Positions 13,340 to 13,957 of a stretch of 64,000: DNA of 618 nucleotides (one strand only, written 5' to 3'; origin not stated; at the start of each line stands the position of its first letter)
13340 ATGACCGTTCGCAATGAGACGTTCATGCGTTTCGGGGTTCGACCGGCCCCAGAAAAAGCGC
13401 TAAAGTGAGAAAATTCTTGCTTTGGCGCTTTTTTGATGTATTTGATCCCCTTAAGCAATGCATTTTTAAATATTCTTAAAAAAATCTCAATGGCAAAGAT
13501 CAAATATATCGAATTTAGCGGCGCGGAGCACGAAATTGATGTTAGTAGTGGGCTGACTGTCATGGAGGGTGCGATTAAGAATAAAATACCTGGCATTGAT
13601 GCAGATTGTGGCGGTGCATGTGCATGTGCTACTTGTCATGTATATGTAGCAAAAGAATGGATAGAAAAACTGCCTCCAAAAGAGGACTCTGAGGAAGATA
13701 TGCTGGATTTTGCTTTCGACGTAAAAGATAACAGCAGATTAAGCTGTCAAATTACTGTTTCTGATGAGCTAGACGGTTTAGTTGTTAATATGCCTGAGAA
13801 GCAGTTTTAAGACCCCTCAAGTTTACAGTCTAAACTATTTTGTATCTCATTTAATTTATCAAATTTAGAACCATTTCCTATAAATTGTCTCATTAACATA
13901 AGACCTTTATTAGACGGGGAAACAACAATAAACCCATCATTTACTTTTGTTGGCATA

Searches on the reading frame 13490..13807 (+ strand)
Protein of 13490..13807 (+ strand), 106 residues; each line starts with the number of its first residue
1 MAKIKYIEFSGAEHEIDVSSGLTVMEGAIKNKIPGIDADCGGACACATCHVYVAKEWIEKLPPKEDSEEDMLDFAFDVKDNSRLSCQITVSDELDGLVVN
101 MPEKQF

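Call 11: find_related_loci(query=window:13490-13807:+, collection=genome_contigs, flank=3000)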
Query window:13490-13807:+ (106 aa) in genome_contigs; peptide patterns used: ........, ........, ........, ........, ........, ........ (x = any residue, [..] = any of these).
600 stretches matched a pattern (row limit reached: there are more); 579 encode a relative of the query (tblastn E <= 1e-3); the best 80 are kept; 80 distinct loci.
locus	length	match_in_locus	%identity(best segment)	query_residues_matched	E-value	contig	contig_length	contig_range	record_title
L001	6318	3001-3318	99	1-106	4e-69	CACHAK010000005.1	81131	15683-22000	uncultured Pelagibacteraceae bacterium isolate AG-426-I21 genome assembly, contig: AG-426-I21_NODE_5, whole genome shotg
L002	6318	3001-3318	100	1-106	1e-69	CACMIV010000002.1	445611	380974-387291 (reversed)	MAG: uncultured Pelagibacteraceae bacterium isolate AG-891-J04 genome assembly, contig: AG-891-J04_NODE_2, whole genome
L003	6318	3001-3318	87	1-106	1e-60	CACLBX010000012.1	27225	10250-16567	uncultured Pelagibacteraceae bacterium isolate AG-461-F16 genome assembly, contig: AG-461-F16_NODE_12, whole genome shot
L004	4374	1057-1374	87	1-106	7e-61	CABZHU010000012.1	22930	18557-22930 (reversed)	MAG: uncultured Pelagibacteraceae bacterium isolate AG-337-G09 genome assembly, contig: AG-337-G09_NODE_12, whole genome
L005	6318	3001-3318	83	1-106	1e-60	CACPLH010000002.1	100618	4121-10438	MAG: uncultured Pelagibacteraceae bacterium isolate AG-914-G18 genome assembly, contig: AG-914-G18_NODE_2, whole genome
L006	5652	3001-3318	88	1-106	7e-61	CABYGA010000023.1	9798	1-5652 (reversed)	MAG: uncultured Pelagibacteraceae bacterium isolate AG-333-C10 genome assembly, contig: AG-333-C10_NODE_23, whole genome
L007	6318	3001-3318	85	1-106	4e-60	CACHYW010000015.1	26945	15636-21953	uncultured Pelagibacteraceae bacterium isolate AG-430-P03 genome assembly, contig: AG-430-P03_NODE_15, whole genome shot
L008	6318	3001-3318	81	1-106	7e-59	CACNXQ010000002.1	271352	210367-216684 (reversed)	MAG: uncultured Pelagibacteraceae bacterium isolate AH-287-F15 genome assembly, contig: AH-287-F15_NODE_2, whole genome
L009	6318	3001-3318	81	1-106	1e-57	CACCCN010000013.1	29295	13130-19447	uncultured Pelagibacteraceae bacterium isolate AG-900-M14 genome assembly, contig: AG-900-M14_NODE_13, whole genome shot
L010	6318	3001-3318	80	1-106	3e-56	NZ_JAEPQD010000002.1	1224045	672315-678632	MAG: Parvibaculum sp. isolate HXMU1428-15 NODE_2_length_1224045_cov_8.479615, whole genome shotgun sequence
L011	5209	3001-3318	72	1-106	9e-52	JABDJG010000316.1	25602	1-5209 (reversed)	MAG: Hyphomicrobiales bacterium isolate SS_bin_17 k127_4308109, whole genome shotgun sequence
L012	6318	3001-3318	71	1-105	1e-51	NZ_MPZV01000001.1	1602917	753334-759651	Thioclava sediminum strain TAW-CT134 contig1, whole genome shotgun sequence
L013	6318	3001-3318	73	1-106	3e-51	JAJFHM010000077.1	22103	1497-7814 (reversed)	MAG: Hyphomicrobiales bacterium isolate OFTM302 OFTM302_76, whole genome shotgun sequence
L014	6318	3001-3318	70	1-106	7e-51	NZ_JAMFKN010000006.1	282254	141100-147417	Limibaculum sediminis strain FT325 NODE_6_length_282254_cov_186.580136, whole genome shotgun sequence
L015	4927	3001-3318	72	1-106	2e-50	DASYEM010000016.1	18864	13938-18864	MAG TPA_asm: Parvibaculum sp. isolate SMAG_U4986 k141_2919414, whole genome shotgun sequence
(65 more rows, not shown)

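Call 39: find_homologous_proteins(query=window:13490-13807:+, max_evalue=1e-20)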
Query window:13490-13807:+ (106 aa): 7998 proteins with E <= 1e-20 among 8000 candidates; the best 120 are listed.
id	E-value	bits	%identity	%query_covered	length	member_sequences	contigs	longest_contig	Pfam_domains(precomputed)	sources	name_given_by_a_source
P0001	5.2e-65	234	99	100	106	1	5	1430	PF00111.33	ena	-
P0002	7.1e-65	233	99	100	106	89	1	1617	PF00111.33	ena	-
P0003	7.4e-65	233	99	100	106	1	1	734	PF00111.33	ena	-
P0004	9.4e-65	233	99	100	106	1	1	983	PF00111.33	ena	-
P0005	9.7e-65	233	99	100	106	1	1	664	PF00111.33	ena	-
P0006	6.6e-64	230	98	100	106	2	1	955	PF00111.33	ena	-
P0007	1.6e-63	229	98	100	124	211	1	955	PF00111.33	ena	-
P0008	2.2e-63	228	98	100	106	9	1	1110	PF00111.33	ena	-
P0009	2.7e-63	228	96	100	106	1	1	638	PF00111.33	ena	-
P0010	8.4e-63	227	97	100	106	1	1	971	PF00111.33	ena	-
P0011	3.4e-60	218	92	100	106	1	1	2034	PF00111.33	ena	-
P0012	1.2e-58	213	91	100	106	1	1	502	PF00111.33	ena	-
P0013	1.3e-58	213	91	100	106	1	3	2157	PF00111.33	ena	-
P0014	1.7e-58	213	91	100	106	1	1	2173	PF00111.33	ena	-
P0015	1.7e-58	213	90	100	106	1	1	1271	PF00111.33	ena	-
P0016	1.8e-58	213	90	100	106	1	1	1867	PF00111.33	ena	-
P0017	3.7e-58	212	86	100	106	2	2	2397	PF00111.33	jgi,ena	-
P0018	4.6e-58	211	90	100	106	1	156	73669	PF00111.33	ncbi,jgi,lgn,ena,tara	tara:strand:- start:1027 stop:1347 length:321 start_codon:yes stop_codon:yes gene_type:complete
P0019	6.1e-58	211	90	100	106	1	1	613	PF00111.33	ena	-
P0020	6.3e-58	211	89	100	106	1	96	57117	PF00111.33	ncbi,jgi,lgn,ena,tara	tara:strand:- start:86 stop:406 length:321 start_codon:yes stop_codon:yes gene_type:complete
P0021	6.3e-58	211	89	100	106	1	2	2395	PF00111.33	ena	-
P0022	6.8e-58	211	84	100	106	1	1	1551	PF00111.33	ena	-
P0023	8.2e-58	211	89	100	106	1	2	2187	PF00111.33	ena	-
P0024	8.4e-58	211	89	100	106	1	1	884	PF00111.33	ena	-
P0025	8.5e-58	211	90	100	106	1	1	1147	PF00111.33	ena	-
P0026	8.5e-58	211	89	100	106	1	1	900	PF00111.33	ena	-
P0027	9.5e-58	210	85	100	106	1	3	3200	PF00111.33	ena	-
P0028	1.1e-57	210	85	100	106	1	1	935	PF00111.33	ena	-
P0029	1.2e-57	210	89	100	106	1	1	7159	PF00111.33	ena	-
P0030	1.2e-57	210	88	100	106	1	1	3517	PF00111.33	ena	-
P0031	1.2e-57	210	88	100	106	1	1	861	PF00111.33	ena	-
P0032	1.4e-57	210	84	100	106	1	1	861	PF00111.33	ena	-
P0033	1.4e-57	210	86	100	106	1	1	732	PF00111.33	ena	-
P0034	1.5e-57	210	85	100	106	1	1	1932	PF00111.33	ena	-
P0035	1.5e-57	210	88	100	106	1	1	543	PF00111.33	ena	-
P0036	1.6e-57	210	88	100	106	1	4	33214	PF00111.33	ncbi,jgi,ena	-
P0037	1.7e-57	210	89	100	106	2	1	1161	PF00111.33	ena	-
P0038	1.7e-57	210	89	100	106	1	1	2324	PF00111.33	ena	-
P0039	2.2e-57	209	89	100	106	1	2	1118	PF00111.33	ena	-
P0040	2.3e-57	209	88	100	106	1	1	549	PF00111.33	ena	-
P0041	2.8e-57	209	85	100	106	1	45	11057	PF00111.33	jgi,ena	-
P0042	2.9e-57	209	89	99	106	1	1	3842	PF00111.33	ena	-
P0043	3.0e-57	209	88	100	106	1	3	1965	PF00111.33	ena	-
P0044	3.3e-57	209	84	100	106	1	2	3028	PF00111.33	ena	-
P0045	3.7e-57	209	83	100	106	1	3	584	PF00111.33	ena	-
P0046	3.9e-57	208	85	100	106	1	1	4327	PF00111.33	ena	-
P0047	4.1e-57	208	84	100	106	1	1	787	PF00111.33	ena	-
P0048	4.1e-57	208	89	100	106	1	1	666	PF00111.33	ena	-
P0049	4.2e-57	208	85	100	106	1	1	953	PF00111.33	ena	-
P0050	4.3e-57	208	88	100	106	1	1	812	PF00111.33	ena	-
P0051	4.4e-57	208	89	100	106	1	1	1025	PF00111.33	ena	-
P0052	5.0e-57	208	88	100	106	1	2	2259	PF00111.33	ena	-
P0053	5.4e-57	208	84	100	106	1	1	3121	PF00111.33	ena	-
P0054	5.4e-57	208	83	100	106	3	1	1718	PF00111.33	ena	-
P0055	5.5e-57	208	85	100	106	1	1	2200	PF00111.33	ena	-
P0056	6.1e-57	208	85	100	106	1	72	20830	PF00111.33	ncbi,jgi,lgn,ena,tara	jgi:2Fe-2S ferredoxin|tara:strand:- start:789 stop:1109 length:321 start_codon:yes stop_codon:yes ge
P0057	6.7e-57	208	83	100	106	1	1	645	PF00111.33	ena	-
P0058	7.1e-57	208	84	100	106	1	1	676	PF00111.33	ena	-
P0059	7.2e-57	208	84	100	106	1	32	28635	PF00111.33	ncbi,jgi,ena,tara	tara:strand:+ start:1069 stop:1389 length:321 start_codon:yes stop_codon:yes gene_type:complete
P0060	8.4e-57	207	84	100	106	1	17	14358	PF00111.33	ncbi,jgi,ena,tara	tara:strand:- start:292 stop:612 length:321 start_codon:yes stop_codon:yes gene_type:complete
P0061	8.4e-57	207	84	100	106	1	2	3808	PF00111.33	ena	-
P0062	8.8e-57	207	84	100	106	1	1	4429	PF00111.33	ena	-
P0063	1.0e-56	207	84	100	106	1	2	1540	PF00111.33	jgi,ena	-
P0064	1.0e-56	207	84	100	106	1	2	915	PF00111.33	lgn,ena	-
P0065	1.2e-56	207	85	100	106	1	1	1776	PF00111.33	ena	-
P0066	1.5e-56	207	84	100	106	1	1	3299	PF00111.33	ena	-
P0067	1.9e-56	206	84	100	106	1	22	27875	PF00111.33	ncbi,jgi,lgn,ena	jgi:2Fe-2S ferredoxin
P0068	2.0e-56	206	84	100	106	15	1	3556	PF00111.33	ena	-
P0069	2.1e-56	206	83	100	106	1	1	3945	PF00111.33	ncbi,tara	tara:strand:+ start:2505 stop:2825 length:321 start_codon:yes stop_codon:yes gene_type:complete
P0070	2.2e-56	206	84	100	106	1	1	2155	PF00111.33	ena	-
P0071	2.2e-56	206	84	100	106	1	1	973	PF00111.33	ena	-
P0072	2.2e-56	206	84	100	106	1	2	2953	PF00111.33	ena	-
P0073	2.4e-56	206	83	100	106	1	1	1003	PF00111.33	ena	-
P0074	2.6e-56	206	83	100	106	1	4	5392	PF00111.33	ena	-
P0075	2.7e-56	206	83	100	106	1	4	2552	PF00111.33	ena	-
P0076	2.9e-56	206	84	100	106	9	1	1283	PF00111.33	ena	-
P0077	2.9e-56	206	84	100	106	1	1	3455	PF00111.33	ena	-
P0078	3.1e-56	206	85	100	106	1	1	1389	PF00111.33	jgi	-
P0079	3.1e-56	206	84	100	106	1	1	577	PF00111.33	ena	-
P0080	3.2e-56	205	86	100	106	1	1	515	PF00111.33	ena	-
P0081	3.3e-56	205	84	100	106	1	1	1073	PF00111.33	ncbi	-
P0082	3.6e-56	205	83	100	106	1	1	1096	PF00111.33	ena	-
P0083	3.8e-56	205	83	100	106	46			PF00111.33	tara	tara:strand:- start:498 stop:818 length:321 start_codon:yes stop_codon:yes gene_type:complete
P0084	4.2e-56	205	83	100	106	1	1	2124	PF00111.33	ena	-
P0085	4.3e-56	205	83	100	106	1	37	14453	PF00111.33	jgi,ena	-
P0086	4.3e-56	205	84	100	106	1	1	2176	PF00111.33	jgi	jgi:2Fe-2S ferredoxin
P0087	5.2e-56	205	87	100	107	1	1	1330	PF00111.33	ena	-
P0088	5.8e-56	205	83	100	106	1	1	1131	PF00111.33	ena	-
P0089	6.9e-56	204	82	100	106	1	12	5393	PF00111.33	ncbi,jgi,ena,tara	tara:strand:+ start:398 stop:718 length:321 start_codon:yes stop_codon:yes gene_type:complete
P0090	6.9e-56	204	83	100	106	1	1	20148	PF00111.33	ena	-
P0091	7.3e-56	204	81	100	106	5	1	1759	PF00111.33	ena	-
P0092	7.4e-56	204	85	100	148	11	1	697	PF00111.33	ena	-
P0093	8.2e-56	204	84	100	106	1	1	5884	PF00111.33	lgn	-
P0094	8.6e-56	204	84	100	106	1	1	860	PF00111.33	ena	-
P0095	1.0e-55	204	82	100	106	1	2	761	PF00111.33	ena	-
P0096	1.2e-55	204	83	100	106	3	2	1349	PF00111.33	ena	-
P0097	1.4e-55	203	82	100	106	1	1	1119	PF00111.33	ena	-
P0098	1.4e-55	203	82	100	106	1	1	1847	PF00111.33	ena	-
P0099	1.5e-55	203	83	100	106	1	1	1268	PF00111.33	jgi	-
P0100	1.6e-55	203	85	100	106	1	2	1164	PF00111.33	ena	-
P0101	1.7e-55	203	84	100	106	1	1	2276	PF00111.33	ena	-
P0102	1.7e-55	203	85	100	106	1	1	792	PF00111.33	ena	-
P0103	2.7e-55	202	82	100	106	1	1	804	PF00111.33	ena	-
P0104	2.9e-55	202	83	100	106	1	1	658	PF00111.33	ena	-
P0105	3.2e-55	202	82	100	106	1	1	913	PF00111.33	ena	-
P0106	3.3e-55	202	84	100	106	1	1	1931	PF00111.33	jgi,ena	-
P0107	3.4e-55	202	83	100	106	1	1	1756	PF00111.33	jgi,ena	jgi:2Fe-2S ferredoxin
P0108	3.6e-55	202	82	100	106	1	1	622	PF00111.33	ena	-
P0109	3.6e-55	202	82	100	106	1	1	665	PF00111.33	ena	-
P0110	3.8e-55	202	81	100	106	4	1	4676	PF00111.33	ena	-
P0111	3.9e-55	202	83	100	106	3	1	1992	PF00111.33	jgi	jgi:2Fe-2S ferredoxin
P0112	4.2e-55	202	86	100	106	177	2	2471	PF00111.33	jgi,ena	-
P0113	4.3e-55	202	84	100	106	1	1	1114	PF00111.33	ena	-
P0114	5.2e-55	202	88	96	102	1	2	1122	PF00111.33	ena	-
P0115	5.6e-55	201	83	100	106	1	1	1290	PF00111.33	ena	-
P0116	5.8e-55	201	81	100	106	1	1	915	PF00111.33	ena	-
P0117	6.0e-55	201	83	100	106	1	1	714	PF00111.33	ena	-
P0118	6.4e-55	201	82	100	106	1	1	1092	PF00111.33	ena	-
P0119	6.7e-55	201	82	100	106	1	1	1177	PF00111.33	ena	-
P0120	7.7e-55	201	86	100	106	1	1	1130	PF00111.33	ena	-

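Call 40: find_encoding_contigs(protein=P0018, flank=1500, max_places=10)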
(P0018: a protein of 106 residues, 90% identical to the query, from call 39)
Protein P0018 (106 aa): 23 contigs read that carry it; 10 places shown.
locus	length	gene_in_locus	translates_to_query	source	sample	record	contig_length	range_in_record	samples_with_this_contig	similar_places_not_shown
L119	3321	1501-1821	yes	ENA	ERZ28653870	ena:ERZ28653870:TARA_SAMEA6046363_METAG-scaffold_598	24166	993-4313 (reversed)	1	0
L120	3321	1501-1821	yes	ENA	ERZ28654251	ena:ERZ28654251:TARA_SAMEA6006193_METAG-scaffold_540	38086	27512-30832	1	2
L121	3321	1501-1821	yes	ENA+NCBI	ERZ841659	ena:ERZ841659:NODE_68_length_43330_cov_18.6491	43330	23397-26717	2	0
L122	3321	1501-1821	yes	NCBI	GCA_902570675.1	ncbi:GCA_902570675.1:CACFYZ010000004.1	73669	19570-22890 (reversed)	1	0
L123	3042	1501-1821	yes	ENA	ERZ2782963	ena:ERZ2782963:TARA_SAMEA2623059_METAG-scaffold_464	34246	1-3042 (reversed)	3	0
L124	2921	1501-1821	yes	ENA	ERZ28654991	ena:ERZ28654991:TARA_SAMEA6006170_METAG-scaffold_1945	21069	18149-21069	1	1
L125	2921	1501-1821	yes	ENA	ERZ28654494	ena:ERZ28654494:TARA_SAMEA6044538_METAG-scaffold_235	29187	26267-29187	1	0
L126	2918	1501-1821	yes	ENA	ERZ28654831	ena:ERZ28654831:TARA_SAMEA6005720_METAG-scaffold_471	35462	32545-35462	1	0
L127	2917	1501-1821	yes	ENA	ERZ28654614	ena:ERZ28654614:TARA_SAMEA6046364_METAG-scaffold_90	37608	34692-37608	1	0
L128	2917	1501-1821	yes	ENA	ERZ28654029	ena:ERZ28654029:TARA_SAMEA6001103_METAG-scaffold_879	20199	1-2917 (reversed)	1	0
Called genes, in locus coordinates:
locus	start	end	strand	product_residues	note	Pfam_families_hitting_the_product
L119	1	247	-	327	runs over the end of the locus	PF02746:MR_MLE_N, PF13378:MR_MLE_C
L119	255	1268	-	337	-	PF17396:DUF1611_N, PF07755:DUF1611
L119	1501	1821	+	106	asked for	PF00111:Fer2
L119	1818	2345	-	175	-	PF06863:DUF1254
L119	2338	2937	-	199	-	PF06742:DUF1214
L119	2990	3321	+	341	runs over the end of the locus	PF03486:HI0933_like (faint), PF07992:Pyr_redox_2, PF13738:Pyr_redox_3, PF00070:Pyr_redox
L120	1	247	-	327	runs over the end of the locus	PF02746:MR_MLE_N, PF13378:MR_MLE_C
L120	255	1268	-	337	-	PF17396:DUF1611_N, PF07755:DUF1611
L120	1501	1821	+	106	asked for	PF00111:Fer2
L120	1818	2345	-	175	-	PF06863:DUF1254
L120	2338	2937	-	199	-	PF06742:DUF1214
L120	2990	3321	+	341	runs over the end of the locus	PF03486:HI0933_like (faint), PF07992:Pyr_redox_2, PF13738:Pyr_redox_3, PF00070:Pyr_redox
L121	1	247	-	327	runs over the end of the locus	PF02746:MR_MLE_N, PF13378:MR_MLE_C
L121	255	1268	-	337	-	PF17396:DUF1611_N, PF07755:DUF1611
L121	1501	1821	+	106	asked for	PF00111:Fer2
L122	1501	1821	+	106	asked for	PF00111:Fer2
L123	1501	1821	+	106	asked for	PF00111:Fer2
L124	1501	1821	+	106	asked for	PF00111:Fer2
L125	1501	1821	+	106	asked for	PF00111:Fer2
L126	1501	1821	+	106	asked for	PF00111:Fer2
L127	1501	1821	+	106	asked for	PF00111:Fer2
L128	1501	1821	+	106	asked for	PF00111:Fer2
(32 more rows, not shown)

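Call 41: find_encoding_contigs(protein=P0056, flank=1500, max_places=10)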
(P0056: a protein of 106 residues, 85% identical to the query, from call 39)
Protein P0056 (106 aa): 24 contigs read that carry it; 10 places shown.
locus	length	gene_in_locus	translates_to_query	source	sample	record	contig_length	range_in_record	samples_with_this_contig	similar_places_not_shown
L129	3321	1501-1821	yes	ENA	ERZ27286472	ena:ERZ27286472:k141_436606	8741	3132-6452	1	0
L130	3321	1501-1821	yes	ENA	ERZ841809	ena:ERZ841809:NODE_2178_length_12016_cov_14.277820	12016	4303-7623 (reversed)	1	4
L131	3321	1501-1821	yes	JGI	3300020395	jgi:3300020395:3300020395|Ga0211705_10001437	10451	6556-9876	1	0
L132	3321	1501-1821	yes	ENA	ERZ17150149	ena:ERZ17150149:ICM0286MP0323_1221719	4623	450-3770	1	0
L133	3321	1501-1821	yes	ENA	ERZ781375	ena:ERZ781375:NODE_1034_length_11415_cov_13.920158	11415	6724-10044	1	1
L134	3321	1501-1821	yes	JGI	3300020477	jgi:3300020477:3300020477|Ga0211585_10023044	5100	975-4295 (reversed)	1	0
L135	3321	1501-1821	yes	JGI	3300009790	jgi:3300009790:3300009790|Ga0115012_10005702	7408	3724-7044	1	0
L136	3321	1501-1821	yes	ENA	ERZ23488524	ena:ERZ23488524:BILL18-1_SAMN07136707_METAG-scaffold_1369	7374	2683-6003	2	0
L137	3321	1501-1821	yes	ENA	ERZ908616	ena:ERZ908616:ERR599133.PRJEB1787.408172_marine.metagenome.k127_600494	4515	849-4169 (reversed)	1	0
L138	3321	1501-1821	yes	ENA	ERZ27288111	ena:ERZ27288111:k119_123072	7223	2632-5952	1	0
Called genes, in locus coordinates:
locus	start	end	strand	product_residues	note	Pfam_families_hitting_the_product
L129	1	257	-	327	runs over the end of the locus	PF02746:MR_MLE_N, PF13378:MR_MLE_C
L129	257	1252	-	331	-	PF17396:DUF1611_N, PF07755:DUF1611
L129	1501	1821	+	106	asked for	PF00111:Fer2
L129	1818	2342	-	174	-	PF06863:DUF1254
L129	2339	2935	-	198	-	PF06742:DUF1214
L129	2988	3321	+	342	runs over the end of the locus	PF03486:HI0933_like (faint), PF07992:Pyr_redox_2, PF13738:Pyr_redox_3, PF00070:Pyr_redox (weak)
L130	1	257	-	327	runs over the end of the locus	PF02746:MR_MLE_N, PF13378:MR_MLE_C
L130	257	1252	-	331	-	PF17396:DUF1611_N, PF07755:DUF1611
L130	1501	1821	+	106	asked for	PF00111:Fer2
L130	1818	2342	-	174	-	PF06863:DUF1254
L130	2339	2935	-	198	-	PF06742:DUF1214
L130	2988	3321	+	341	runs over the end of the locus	PF03486:HI0933_like (faint), PF07992:Pyr_redox_2, PF13738:Pyr_redox_3, PF00070:Pyr_redox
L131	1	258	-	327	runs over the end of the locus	PF02746:MR_MLE_N, PF13378:MR_MLE_C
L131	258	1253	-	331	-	PF17396:DUF1611_N, PF07755:DUF1611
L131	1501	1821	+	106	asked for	PF00111:Fer2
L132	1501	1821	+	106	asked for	PF00111:Fer2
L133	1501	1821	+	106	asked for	PF00111:Fer2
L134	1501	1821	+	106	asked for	PF00111:Fer2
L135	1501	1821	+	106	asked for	PF00111:Fer2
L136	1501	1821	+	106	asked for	PF00111:Fer2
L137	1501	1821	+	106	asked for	PF00111:Fer2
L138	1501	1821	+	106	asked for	PF00111:Fer2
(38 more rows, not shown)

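Call 42: find_encoding_contigs(protein=P0085, flank=1500, max_places=10)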
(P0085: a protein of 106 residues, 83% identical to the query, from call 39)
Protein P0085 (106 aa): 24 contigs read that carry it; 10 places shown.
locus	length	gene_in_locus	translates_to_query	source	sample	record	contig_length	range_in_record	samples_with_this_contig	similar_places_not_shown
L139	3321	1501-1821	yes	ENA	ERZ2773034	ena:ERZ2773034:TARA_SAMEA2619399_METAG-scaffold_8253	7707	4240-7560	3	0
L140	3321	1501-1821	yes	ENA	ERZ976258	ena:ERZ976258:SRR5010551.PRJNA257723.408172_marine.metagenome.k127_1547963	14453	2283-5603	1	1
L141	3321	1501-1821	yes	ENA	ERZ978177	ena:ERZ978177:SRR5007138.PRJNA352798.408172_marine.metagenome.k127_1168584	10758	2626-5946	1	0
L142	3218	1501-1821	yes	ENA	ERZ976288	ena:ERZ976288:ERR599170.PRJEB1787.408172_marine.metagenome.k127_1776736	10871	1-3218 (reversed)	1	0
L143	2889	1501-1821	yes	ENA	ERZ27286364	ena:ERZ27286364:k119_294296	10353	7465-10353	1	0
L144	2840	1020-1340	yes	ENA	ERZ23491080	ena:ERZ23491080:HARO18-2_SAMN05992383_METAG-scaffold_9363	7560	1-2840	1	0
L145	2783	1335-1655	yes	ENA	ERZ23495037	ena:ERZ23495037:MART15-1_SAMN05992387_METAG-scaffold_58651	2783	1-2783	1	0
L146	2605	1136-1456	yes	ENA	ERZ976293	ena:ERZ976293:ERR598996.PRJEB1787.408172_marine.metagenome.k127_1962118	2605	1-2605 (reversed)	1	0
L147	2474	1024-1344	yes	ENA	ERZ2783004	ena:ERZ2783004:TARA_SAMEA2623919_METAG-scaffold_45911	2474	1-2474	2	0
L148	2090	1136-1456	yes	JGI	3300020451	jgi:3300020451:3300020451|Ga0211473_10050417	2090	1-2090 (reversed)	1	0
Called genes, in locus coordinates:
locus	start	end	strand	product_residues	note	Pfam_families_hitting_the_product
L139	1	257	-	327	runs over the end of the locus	PF02746:MR_MLE_N, PF13378:MR_MLE_C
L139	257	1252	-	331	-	PF17396:DUF1611_N, PF07755:DUF1611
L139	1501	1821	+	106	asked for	PF00111:Fer2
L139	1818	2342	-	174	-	PF06863:DUF1254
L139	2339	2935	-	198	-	PF06742:DUF1214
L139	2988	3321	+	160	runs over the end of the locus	?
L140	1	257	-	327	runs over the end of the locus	PF02746:MR_MLE_N, PF13378:MR_MLE_C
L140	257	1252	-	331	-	PF17396:DUF1611_N, PF07755:DUF1611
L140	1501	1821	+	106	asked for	PF00111:Fer2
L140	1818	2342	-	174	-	PF06863:DUF1254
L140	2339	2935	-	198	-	PF06742:DUF1214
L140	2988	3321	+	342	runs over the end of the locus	PF03486:HI0933_like (faint), PF07992:Pyr_redox_2, PF13738:Pyr_redox_3, PF00070:Pyr_redox (weak)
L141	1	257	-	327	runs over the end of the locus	PF02746:MR_MLE_N, PF13378:MR_MLE_C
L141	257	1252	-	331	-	PF17396:DUF1611_N, PF07755:DUF1611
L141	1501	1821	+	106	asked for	PF00111:Fer2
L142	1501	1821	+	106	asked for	PF00111:Fer2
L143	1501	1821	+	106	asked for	PF00111:Fer2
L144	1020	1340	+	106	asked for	PF00111:Fer2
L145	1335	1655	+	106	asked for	PF00111:Fer2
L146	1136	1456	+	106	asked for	PF00111:Fer2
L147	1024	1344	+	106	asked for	PF00111:Fer2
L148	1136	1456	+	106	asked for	PF00111:Fer2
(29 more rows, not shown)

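Call 43: find_encoding_contigs(protein=P0089, flank=1500, max_places=10)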
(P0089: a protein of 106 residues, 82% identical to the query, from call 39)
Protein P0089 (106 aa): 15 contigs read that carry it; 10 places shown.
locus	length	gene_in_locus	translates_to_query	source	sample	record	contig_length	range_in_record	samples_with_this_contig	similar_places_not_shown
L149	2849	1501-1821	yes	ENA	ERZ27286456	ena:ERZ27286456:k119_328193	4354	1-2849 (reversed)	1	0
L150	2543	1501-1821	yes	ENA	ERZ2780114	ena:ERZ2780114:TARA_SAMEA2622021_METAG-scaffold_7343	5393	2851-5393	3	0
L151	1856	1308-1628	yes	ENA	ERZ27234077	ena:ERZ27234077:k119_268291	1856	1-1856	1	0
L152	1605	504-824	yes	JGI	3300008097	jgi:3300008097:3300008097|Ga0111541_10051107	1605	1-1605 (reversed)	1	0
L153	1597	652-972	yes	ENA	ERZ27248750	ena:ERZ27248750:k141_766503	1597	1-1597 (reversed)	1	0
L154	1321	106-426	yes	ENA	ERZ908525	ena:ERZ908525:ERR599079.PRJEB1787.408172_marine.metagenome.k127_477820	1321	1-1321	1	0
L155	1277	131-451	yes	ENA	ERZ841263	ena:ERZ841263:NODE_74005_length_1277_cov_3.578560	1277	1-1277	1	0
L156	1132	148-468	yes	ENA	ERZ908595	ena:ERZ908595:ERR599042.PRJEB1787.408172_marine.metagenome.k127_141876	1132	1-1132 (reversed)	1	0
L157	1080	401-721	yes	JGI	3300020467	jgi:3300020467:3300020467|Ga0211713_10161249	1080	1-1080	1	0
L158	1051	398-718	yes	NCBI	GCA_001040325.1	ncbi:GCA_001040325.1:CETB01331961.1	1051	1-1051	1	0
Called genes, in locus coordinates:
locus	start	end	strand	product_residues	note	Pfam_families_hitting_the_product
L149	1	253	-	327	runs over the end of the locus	PF02746:MR_MLE_N, PF13378:MR_MLE_C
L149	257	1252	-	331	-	PF17396:DUF1611_N, PF07755:DUF1611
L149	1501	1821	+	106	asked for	PF00111:Fer2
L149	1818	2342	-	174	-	PF06863:DUF1254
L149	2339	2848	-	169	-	?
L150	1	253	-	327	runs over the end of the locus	PF02746:MR_MLE_N, PF13378:MR_MLE_C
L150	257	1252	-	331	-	PF17396:DUF1611_N, PF07755:DUF1611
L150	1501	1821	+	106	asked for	PF00111:Fer2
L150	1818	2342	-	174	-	PF06863:DUF1254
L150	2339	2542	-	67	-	?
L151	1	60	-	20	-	?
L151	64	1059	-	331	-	PF17396:DUF1611_N, PF07755:DUF1611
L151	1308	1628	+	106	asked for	PF00111:Fer2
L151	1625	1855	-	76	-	?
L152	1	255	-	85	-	?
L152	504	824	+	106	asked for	PF00111:Fer2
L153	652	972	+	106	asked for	PF00111:Fer2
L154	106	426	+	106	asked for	PF00111:Fer2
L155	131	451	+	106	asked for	PF00111:Fer2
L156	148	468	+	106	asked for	PF00111:Fer2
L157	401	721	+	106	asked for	PF00111:Fer2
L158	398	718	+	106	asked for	PF00111:Fer2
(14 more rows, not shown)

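Call 73: search_protein_families(library=ncbifam, proteins=[window:13490-13807:+], max_evalue=0.00001)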
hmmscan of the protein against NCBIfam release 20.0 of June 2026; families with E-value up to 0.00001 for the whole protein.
window:13490-13807:+ (106 aa): 2 families
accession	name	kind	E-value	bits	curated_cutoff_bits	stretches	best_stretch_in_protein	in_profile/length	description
TIGR02007.1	fdx_isc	equivalog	3e-19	69.2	132.1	1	14-103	16-101/110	ISC system 2Fe-2S type ferredoxin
TIGR01941.1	nqrF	equivalog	2.1e-08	33.5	295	1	12-95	40-117/405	NADH:ubiquinone reductase (Na(+)-transporting) subunit F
